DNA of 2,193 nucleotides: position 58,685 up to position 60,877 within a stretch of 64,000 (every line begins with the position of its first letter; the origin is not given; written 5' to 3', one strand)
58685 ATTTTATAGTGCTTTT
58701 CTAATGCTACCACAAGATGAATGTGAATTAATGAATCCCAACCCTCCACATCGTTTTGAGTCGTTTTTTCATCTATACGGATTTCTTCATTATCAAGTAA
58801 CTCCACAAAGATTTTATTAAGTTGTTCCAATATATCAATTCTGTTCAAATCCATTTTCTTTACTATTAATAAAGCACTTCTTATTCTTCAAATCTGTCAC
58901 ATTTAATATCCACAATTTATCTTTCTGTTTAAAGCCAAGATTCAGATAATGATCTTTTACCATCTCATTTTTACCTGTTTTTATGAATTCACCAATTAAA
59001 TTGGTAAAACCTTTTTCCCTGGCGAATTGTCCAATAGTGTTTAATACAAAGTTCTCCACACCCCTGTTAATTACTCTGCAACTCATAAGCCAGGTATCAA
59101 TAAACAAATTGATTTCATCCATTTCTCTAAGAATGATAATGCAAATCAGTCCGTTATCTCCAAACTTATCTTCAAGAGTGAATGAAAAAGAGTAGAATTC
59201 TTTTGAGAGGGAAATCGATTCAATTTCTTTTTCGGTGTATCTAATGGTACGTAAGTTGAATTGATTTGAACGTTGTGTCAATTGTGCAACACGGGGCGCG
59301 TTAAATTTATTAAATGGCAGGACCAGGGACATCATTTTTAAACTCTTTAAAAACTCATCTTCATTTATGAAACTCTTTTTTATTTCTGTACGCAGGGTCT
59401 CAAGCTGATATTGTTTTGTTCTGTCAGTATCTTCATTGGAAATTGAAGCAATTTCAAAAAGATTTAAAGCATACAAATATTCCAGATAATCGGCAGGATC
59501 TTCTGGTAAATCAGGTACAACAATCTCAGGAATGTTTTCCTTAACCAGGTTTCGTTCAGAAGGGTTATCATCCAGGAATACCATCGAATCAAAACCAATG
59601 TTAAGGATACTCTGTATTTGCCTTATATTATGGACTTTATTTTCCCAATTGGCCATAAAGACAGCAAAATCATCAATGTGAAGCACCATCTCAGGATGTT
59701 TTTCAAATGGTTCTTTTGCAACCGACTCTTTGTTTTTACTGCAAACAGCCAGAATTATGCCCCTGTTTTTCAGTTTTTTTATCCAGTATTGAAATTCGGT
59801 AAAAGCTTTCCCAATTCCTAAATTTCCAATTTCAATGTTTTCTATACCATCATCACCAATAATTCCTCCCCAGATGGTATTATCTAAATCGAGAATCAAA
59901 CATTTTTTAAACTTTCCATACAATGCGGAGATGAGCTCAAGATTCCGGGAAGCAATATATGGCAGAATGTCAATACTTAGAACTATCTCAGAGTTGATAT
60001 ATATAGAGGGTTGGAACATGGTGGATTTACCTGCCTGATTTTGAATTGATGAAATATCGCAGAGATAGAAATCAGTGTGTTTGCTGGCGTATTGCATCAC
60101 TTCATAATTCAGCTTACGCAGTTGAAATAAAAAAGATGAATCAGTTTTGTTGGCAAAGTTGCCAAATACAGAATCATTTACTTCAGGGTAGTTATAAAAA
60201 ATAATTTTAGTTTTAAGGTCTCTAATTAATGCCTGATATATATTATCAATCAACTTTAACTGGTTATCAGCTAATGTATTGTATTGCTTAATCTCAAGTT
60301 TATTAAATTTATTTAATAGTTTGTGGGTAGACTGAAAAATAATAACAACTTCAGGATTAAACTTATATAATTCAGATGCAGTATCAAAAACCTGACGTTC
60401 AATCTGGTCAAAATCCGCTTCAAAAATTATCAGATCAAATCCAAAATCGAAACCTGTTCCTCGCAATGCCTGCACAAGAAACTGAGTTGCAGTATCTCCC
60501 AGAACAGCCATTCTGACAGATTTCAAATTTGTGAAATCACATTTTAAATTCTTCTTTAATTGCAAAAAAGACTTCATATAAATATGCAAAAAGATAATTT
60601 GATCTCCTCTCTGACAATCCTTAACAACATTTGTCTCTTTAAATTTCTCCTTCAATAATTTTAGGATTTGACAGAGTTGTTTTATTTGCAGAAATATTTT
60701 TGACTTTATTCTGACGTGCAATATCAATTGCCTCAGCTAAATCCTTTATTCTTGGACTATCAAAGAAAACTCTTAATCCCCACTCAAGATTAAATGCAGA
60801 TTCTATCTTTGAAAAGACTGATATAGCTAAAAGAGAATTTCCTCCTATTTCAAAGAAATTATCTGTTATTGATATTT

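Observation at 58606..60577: A second, stand-alone FkbH plus discrete ACP in the same cluster, without FkbI/FkbK-type dehydrogenases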

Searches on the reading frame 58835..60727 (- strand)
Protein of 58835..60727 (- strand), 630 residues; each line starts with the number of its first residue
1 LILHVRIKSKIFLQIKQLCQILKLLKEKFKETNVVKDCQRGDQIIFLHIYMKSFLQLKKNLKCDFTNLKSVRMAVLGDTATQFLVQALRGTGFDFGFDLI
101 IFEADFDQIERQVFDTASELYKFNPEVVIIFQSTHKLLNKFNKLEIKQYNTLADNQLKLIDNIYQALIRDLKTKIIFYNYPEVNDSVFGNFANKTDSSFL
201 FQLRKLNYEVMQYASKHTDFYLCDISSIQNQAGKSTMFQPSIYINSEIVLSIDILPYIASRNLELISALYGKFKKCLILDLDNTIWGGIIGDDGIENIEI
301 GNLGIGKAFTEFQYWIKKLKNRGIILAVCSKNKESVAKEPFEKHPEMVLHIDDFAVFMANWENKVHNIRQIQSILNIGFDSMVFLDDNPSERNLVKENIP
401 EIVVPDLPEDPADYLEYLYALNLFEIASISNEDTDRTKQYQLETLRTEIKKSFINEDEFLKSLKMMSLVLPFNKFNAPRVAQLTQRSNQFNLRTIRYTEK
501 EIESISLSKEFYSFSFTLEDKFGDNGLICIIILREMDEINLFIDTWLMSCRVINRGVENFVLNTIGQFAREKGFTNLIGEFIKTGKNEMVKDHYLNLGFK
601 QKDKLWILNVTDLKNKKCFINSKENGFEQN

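Call 4: search_protein_families(library=pfam, proteins=[window:58835-60727:-], max_evalue=0.01)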
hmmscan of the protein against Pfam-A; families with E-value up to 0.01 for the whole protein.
window:58835-60727:- (630 aa): 1 family
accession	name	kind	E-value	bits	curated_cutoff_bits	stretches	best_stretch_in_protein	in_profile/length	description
PF21211.3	FkbH_N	-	4.2e-72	242.5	27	1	72-266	1-191/192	FkbH, N-terminal domain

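Call 12: find_encoding_contigs(protein=window:58835-60577:-, flank=10000, max_places=6)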
Protein window:58835-60577:- (580 aa): 4 contigs read that carry it; 2 places shown.
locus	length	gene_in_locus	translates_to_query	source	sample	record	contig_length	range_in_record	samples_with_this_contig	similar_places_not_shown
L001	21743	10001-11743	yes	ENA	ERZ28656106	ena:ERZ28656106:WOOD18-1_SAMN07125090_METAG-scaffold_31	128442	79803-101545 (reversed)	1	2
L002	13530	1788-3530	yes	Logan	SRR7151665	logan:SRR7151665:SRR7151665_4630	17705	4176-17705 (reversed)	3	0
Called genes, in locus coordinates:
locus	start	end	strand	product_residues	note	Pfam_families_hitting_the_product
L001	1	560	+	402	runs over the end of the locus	PF00919:UPF0004, PF04055:Radical_SAM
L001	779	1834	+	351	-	PF00535:Glycos_transf_2, PF10111:Glyco_tranf_2_2 (weak)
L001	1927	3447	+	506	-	-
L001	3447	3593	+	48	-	-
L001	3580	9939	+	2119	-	PF00668:Condensation, PF00501:AMP-binding, PF13193:AMP-binding_C, PF00550:PP-binding, PF00668:Condensation, PF00501:AMP-binding, PF13193:AMP-binding_C (weak), PF00550:PP-binding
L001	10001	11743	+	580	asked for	PF21211:FkbH_N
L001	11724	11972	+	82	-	-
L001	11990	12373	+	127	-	PF13669:Glyoxalase_4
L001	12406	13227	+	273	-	PF01738:DLH (weak), PF02230:Abhydrolase_2 (weak), PF12146:Hydrolase_4 (faint), PF00561:Abhydrolase_1 (faint), PF00326:Peptidase_S9 (weak)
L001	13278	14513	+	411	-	PF13489:Methyltransf_23, PF13649:Methyltransf_25, PF13847:Methyltransf_31, PF08241:Methyltransf_11, PF08242:Methyltransf_12, PF23297:ACP_SdgA_C, PF00550:PP-binding (weak)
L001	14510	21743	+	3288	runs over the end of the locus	PF00668:Condensation, PF00550:PP-binding, PF00109:ketoacyl-synt, PF02801:Ketoacyl-synt_C, PF16197:KAsynt_C_assoc, PF00698:Acyl_transf_1, PF22621:CurL-like_PKS_C, PF00550:PP-binding, +5 more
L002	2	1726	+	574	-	?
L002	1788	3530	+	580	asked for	PF21211:FkbH_N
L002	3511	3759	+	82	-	-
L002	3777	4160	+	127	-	PF13669:Glyoxalase_4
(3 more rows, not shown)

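Call 15: search_solved_structures(query=window:58835-60577:-, max_evalue=0.01, show_alignments=1)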
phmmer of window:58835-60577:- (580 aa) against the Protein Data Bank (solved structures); distinct sequences matched with E-value up to 0.01: 1.
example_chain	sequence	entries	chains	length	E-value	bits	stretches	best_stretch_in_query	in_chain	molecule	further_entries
3slr_A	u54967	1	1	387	1.5e-145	489.1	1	3-381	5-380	uncharacterized protein BF1531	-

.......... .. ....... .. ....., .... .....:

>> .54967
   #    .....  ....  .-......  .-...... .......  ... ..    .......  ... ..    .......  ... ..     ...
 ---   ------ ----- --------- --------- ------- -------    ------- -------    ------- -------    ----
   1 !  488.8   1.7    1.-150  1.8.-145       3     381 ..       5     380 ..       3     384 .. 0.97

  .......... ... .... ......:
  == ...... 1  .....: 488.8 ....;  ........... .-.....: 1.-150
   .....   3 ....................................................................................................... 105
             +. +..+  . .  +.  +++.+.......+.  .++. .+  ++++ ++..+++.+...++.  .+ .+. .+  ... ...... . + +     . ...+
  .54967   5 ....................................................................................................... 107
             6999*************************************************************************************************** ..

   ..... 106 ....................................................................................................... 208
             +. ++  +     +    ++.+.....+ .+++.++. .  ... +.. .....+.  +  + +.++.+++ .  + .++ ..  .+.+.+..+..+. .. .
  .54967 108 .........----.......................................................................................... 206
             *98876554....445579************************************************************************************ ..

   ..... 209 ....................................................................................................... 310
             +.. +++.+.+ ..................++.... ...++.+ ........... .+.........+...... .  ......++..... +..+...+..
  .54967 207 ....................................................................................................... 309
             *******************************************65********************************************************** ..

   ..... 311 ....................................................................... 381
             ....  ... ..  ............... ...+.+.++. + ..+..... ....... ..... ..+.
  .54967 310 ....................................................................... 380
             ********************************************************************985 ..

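Call 16: search_protein_families(library=ncbifam, proteins=[window:58835-60577:-, L001:1927-3447:+, L001:3447-3593:+, L001:779-1834:+], max_evalue=0.01)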
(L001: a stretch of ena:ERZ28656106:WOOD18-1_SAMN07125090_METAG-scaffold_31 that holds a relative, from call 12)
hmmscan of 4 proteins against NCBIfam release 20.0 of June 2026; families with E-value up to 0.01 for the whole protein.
window:58835-60577:- (580 aa): 2 families
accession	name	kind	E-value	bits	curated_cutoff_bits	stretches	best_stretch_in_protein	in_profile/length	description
TIGR01686.1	FkbH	subfamily_domain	6.6e-86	288.4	146.65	1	224-553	3-323/323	FkbH domain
TIGR01681.1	HAD-SF-IIIC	subfamily_domain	1.4e-19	71.2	35.75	1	225-348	1-131/132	HAD-IIIC family phosphatase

L001:1927-3447:+ (506 aa): 0 families

L001:3447-3593:+ (48 aa): 0 families

L001:779-1834:+ (351 aa): 23 families
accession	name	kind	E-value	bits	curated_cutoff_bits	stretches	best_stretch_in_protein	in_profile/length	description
NF047588.1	GlcsyltransPgfSStrep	equivalog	1.2e-20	73.9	500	1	8-272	3-253/308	glycosyltransferase PgfS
NF058614.1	PPMAGASynPpgS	equivalog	1.4e-16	60.6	370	1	10-225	4-212/226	polyprenyl-phospho-N-acetylgalactosaminyl synthase PpgS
TIGR03937.1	PgaC_IcaA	equivalog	3.4e-16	59.2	422.3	1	3-108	42-142/407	poly-beta-1,6-N-acetyl-D-glucosamine synthase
NF007986.1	PRK10714.1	equivalog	1.1e-15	57.5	529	1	8-273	8-258/316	undecaprenyl-phosphate 4-deoxy-4-formamido-L-arabinose transferase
TIGR04182.1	glyco_TIGR04182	equivalog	9.3e-14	51.5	325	1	8-269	2-248/293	S-layer glycoprotein N-glycosyltransferase AglJ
NF047683.1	TeichurnBiosyTuaG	equivalog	1.2e-12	48.1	400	1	1-113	1-108/252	teichuronic acid biosynthesis protein TuaG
NF010496.0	PRK13915.1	equivalog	3.7e-11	42.7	262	1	7-113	32-139/307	glucosyl-3-phosphoglycerate synthase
NF007482.0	PRK10073.1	equivalog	3.7e-10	39.3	423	1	1-123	1-117/334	glycosyltransferase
TIGR04283.1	glyco_like_mftF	equivalog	1.6e-09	37.7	182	1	8-112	1-93/221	TIGR04283 family arsenosugar biosynthesis glycosyltransferase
NF041875.1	EPS_EpsD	equivalog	4.1e-09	36.3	370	1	8-148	1-139/325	exopolysaccharide biosynthesis glycosyltransferase EpsD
NF053739.1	GlytfEpsEBac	equivalog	7.9e-09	34.9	450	1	6-114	1-105/265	glycosyltransferase EpsE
NF041391.1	DPhHxTase_Halo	equivalog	9.5e-08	31.3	375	1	14-207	3-180/213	dolichyl-phosphate hexose transferase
TIGR04242.1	nodulat_NodC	equivalog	3.7e-07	29.5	550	1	3-115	45-155/395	chitooligosaccharide synthase NodC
TIGR03111.1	glyc2_xrt_Gpos1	hypoth_equivalog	3.8e-07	29.3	363.95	1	4-164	47-195/439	TIGR03111 family XrtG-associated glycosyltransferase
NF038299.1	EPS_HpsN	equivalog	6.6e-07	28.6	425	1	6-113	1-103/317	hormogonium polysaccharide biosynthesis glycosyltransferase HpsN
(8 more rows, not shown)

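Call 18: find_homologous_proteins(query=window:58835-60577:-, max_evalue=1e-20)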
Query window:58835-60577:- (580 aa): 8000 proteins with E <= 1e-20 among 8000 candidates; the best 120 are listed.
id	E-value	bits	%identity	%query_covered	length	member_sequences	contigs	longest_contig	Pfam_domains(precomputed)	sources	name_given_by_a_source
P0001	0.0e+0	1265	97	100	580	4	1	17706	PF21211.4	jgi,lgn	-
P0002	0.0e+0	1072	81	100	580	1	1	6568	PF21211.4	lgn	-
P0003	0.0e+0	1048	78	100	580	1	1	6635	PF21211.4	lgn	-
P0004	9.1e-279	944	70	99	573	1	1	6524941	PF21211.4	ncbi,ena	-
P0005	1.9e-278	943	71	99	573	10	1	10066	PF21211.4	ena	-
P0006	8.6e-278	941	71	99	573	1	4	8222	PF21211.4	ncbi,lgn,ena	-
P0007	9.0e-278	941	70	99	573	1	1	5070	PF21211.4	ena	-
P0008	6.4e-277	938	70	99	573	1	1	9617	PF21211.4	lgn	-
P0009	7.7e-277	937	70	99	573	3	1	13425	PF21211.4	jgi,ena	jgi:FkbH-like protein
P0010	8.6e-277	937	70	99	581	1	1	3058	PF21211.4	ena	-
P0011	6.6e-276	934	71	99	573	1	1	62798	PF21211.4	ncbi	-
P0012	1.8e-275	933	70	99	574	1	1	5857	PF21211.4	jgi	jgi:FkbH-like protein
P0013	2.0e-275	933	69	99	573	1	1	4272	PF21211.4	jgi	jgi:FkbH-like protein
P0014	2.7e-275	932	71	98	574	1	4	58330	PF21211.4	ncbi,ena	-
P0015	2.8e-275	932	70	99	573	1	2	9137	PF21211.4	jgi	jgi:FkbH-like protein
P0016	3.2e-275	932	71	99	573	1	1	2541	PF21211.4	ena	-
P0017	3.5e-275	932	70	99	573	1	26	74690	PF21211.4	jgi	jgi:FkbH-like protein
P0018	6.9e-275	931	71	99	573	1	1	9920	PF21211.4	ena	-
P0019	1.1e-274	930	70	99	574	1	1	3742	PF21211.4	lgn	-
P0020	1.7e-274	930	69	99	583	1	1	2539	PF21211.4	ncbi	-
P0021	2.4e-274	929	70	99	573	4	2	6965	PF21211.4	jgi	jgi:FkbH-like protein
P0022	2.9e-274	929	70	99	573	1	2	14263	PF21211.4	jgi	jgi:FkbH-like protein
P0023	3.7e-274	929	70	99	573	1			PF21211.4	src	-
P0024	4.3e-274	928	70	99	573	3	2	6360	PF21211.4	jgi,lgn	jgi:FkbH-like protein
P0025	5.7e-274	928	70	99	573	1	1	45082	PF21211.4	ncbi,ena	-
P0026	5.8e-274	928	69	99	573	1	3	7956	PF21211.4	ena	-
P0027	9.0e-274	927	69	99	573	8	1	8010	PF21211.4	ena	-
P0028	1.8e-273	926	69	99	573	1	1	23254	PF21211.4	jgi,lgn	-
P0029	1.8e-273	926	70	99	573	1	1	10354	PF21211.4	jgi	jgi:FkbH-like protein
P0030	2.1e-273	926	70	99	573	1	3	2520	PF21211.4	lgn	-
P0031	2.6e-273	926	70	99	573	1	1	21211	PF21211.4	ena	-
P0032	4.3e-273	925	69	99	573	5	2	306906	PF21211.4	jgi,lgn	jgi:FkbH-like protein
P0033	4.7e-273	925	70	99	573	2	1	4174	PF21211.4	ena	-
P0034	5.5e-273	925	69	99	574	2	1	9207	PF21211.4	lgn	-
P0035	5.9e-273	925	70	99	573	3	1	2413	PF21211.4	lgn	-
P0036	6.7e-273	924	71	99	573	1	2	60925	PF21211.4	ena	-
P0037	9.1e-273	924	70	99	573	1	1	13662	PF21211.4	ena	-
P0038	1.2e-272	924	69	99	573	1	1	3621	PF21211.4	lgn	-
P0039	1.9e-272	923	69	99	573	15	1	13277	PF21211.4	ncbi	-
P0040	2.0e-272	923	69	99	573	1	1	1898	PF21211.4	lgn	-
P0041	2.2e-272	923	69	99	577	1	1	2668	PF21211.4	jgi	jgi:FkbH-like protein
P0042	2.6e-272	923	70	99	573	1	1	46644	PF21211.4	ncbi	-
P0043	2.9e-272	922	69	99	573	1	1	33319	PF21211.4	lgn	-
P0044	3.8e-272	922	70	99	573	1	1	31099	PF21211.4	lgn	-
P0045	3.8e-272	922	70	99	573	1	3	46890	PF21211.4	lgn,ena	-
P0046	4.0e-272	922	70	99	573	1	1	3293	PF21211.4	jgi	jgi:FkbH-like protein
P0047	4.2e-272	922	68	99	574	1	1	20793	PF21211.4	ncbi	-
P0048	5.5e-272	921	69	99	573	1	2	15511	PF21211.4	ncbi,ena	-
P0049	6.9e-272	921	69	99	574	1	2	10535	PF21211.4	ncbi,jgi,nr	ncbi:MAG TPA: HAD-IIIC family phosphatase [Puia sp.]|jgi:FkbH-like protein|nr:HAD-IIIC family phosph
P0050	9.7e-272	921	69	99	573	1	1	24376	PF21211.4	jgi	-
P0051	1.1e-271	920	69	99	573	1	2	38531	PF21211.4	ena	-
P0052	1.5e-271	920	69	99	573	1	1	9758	PF21211.4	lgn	-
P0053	1.7e-271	920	69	99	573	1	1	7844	PF21211.4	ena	-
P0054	2.1e-271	920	69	99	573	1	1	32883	PF21211.4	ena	-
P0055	2.2e-271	919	69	99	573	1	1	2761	PF21211.4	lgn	-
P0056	3.0e-271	919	70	99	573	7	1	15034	PF21211.4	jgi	-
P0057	3.1e-271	919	68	99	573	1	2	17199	PF21211.4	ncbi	ncbi:MAG TPA: HAD-IIIC family phosphatase [Mucilaginibacter sp.]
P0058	3.5e-271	919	69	99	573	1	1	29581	PF21211.4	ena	-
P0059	4.7e-271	918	69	99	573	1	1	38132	PF21211.4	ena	-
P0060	5.2e-271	918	69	99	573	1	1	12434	PF21211.4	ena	-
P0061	6.3e-271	918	70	99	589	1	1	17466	PF21211.4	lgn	-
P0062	6.7e-271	918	69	99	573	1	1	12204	PF21211.4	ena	-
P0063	6.7e-271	918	70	99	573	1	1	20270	PF21211.4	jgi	jgi:FkbH-like protein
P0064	6.9e-271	918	69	99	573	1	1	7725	PF21211.4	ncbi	-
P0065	7.0e-271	918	69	99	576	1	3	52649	PF21211.4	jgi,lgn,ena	-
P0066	7.3e-271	918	69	99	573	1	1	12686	PF21211.4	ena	-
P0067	1.0e-270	917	69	99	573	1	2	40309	PF21211.4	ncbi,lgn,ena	-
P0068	1.1e-270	917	69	99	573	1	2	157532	PF21211.4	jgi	jgi:FkbH-like protein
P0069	1.3e-270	917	70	99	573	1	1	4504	PF21211.4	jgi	jgi:FkbH-like protein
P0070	1.3e-270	917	68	99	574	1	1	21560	PF21211.4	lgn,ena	-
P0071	1.4e-270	917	69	99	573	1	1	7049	PF21211.4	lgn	-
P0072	1.4e-270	917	69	99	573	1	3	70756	PF21211.4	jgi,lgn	jgi:FkbH-like protein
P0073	2.7e-270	916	68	98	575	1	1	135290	PF21211.4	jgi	jgi:FkbH-like protein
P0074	2.8e-270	916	69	99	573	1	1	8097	PF21211.4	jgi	jgi:FkbH-like protein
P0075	3.1e-270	916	69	99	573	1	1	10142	PF21211.4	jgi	jgi:FkbH-like protein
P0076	3.1e-270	916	69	99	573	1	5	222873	PF21211.4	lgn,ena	-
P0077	5.3e-270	915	69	99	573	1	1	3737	PF21211.4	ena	-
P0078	6.0e-270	915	69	99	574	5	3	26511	PF21211.4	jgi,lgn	-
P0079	8.6e-270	914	69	99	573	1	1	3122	PF21211.4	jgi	jgi:FkbH-like protein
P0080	1.3e-269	914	69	99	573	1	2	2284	PF21211.4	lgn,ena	-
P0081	1.5e-269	913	69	99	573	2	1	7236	PF21211.4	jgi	jgi:FkbH-like protein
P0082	1.5e-269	913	69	99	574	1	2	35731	PF21211.4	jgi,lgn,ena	-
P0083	1.7e-269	913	68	99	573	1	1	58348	PF21211.4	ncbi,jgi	-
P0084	1.7e-269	913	69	98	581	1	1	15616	PF21211.4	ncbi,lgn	ncbi:MAG: HAD-IIIC family phosphatase [Ferruginibacter sp.]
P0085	1.8e-269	913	68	99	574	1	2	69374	PF21211.4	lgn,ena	-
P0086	2.0e-269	913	69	99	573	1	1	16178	PF21211.4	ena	-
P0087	2.3e-269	913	70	99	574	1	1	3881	PF21211.4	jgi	jgi:FkbH-like protein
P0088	2.4e-269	913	69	99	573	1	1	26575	PF21211.4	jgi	-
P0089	3.4e-269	912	68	99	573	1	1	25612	PF21211.4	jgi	jgi:FkbH-like protein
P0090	3.5e-269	912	68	99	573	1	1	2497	PF21211.4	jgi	jgi:FkbH-like protein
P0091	3.8e-269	912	70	99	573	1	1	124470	PF21211.4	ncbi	-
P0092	3.9e-269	912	68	99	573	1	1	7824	PF21211.4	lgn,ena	-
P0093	3.9e-269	912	69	99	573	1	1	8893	PF21211.4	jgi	-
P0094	4.8e-269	912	69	99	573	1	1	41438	PF21211.4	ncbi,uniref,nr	ncbi:HAD-IIIC family phosphatase [Flavobacterium psychrotolerans]|uniref:BF1531-like N-terminal doma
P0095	5.1e-269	912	69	99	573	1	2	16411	PF21211.4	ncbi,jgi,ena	jgi:FkbH-like protein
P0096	5.2e-269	912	68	99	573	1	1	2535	PF21211.4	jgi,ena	-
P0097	5.3e-269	912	69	99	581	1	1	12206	PF21211.4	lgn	-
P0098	6.0e-269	911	69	99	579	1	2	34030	PF21211.4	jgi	jgi:FkbH-like protein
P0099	6.2e-269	911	69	99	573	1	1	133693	PF21211.4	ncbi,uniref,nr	ncbi:HAD-IIIC family phosphatase [Flavobacterium psychrotolerans]|uniref:BF1531-like N-terminal doma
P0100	6.5e-269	911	68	99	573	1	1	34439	PF21211.4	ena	-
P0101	6.6e-269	911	69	99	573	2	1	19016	PF21211.4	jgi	jgi:FkbH-like protein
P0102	7.1e-269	911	69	99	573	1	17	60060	PF21211.4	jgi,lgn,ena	-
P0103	7.8e-269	911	69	99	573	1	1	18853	PF21211.4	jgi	jgi:FkbH-like protein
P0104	8.2e-269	911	69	99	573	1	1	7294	PF21211.4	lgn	-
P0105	8.6e-269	911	69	99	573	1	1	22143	PF21211.4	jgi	jgi:FkbH-like protein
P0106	8.9e-269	911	70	99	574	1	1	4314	PF21211.4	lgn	-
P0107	1.0e-268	911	69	99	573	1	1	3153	PF21211.4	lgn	-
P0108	1.3e-268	910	68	99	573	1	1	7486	PF21211.4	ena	-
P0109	1.7e-268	910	69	99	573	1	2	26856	PF21211.4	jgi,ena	-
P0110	3.7e-268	909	69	99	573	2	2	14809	PF21211.4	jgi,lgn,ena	-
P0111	4.6e-268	908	70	99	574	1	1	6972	PF21211.4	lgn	-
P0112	4.7e-268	908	69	99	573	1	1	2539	PF21211.4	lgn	-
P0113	4.8e-268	908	69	99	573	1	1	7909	PF21211.4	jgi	jgi:FkbH-like protein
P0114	5.7e-268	908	69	99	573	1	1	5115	PF21211.4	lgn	-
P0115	6.5e-268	908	69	99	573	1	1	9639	PF21211.4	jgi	jgi:FkbH-like protein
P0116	7.2e-268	908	69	99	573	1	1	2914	PF21211.4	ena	-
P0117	1.1e-267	907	69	99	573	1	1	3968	PF21211.4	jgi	jgi:FkbH-like protein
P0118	1.1e-267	907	69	99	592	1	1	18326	PF21211.4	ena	-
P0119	1.2e-267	907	69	99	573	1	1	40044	PF21211.4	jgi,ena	jgi:FkbH-like protein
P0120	1.2e-267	907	69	99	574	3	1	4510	PF21211.4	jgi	jgi:FkbH-like protein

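Call 19: find_encoding_contigs(protein=P0004, flank=10000, max_places=2)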
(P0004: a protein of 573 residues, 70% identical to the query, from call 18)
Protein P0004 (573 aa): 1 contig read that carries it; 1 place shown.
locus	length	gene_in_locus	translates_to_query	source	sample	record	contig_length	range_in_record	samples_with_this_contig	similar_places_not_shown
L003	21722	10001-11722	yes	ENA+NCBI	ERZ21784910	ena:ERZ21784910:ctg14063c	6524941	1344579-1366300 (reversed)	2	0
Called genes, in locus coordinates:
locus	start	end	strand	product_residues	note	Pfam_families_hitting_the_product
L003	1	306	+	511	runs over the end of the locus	-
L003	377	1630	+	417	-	PF13439:Glyco_transf_4 (weak), PF20706:GT4-conflict (weak), PF00534:Glycos_transf_1, PF13692:Glyco_trans_1_4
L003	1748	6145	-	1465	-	PF17963:Big_9 (faint), PF19077:Big_13 (faint), PF07495:Y_Y_Y (faint), PF00801:PKD (faint), PF22352:K319L-like_PKD, PF22352:K319L-like_PKD, PF22352:K319L-like_PKD, PF18962:Por_Secre_tail, +3 more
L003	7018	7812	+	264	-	-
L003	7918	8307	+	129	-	-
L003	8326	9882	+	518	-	PF01266:DAO (faint), PF05199:GMC_oxred_C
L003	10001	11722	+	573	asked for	PF21211:FkbH_N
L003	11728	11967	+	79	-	PF00550:PP-binding (weak)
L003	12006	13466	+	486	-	PF03062:MBOAT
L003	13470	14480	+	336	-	PF13472:Lipase_GDSL_2 (weak)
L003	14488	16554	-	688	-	PF04973:NMN_transporter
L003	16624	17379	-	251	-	PF19567:CpsB_CapC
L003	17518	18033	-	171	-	PF02357:NusG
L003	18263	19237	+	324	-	PF01916:DS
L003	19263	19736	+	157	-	-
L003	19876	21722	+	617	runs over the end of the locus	PF01433:Peptidase_M1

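Call 20: find_encoding_contigs(protein=P0099, flank=10000, max_places=2)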
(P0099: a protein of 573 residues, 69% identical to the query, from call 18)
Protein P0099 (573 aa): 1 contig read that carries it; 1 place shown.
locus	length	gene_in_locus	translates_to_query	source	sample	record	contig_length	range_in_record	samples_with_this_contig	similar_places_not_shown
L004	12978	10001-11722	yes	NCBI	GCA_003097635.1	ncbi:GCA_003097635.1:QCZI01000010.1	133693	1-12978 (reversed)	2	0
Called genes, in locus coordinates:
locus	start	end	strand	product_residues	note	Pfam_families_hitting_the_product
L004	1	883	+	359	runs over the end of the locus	PF13439:Glyco_transf_4, PF13579:Glyco_trans_4_4, PF00534:Glycos_transf_1, PF13692:Glyco_trans_1_4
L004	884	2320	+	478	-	PF03062:MBOAT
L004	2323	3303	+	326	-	-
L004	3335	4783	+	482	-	PF03062:MBOAT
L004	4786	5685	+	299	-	PF27429:LB_356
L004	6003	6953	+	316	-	-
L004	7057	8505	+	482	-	PF03062:MBOAT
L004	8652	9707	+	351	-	PF01757:Acyl_transf_3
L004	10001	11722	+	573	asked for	PF21211:FkbH_N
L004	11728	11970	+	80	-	PF00550:PP-binding (weak)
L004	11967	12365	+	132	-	PF01575:MaoC_dehydratas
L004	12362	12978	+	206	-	PF00106:adh_short, PF13561:adh_short_C2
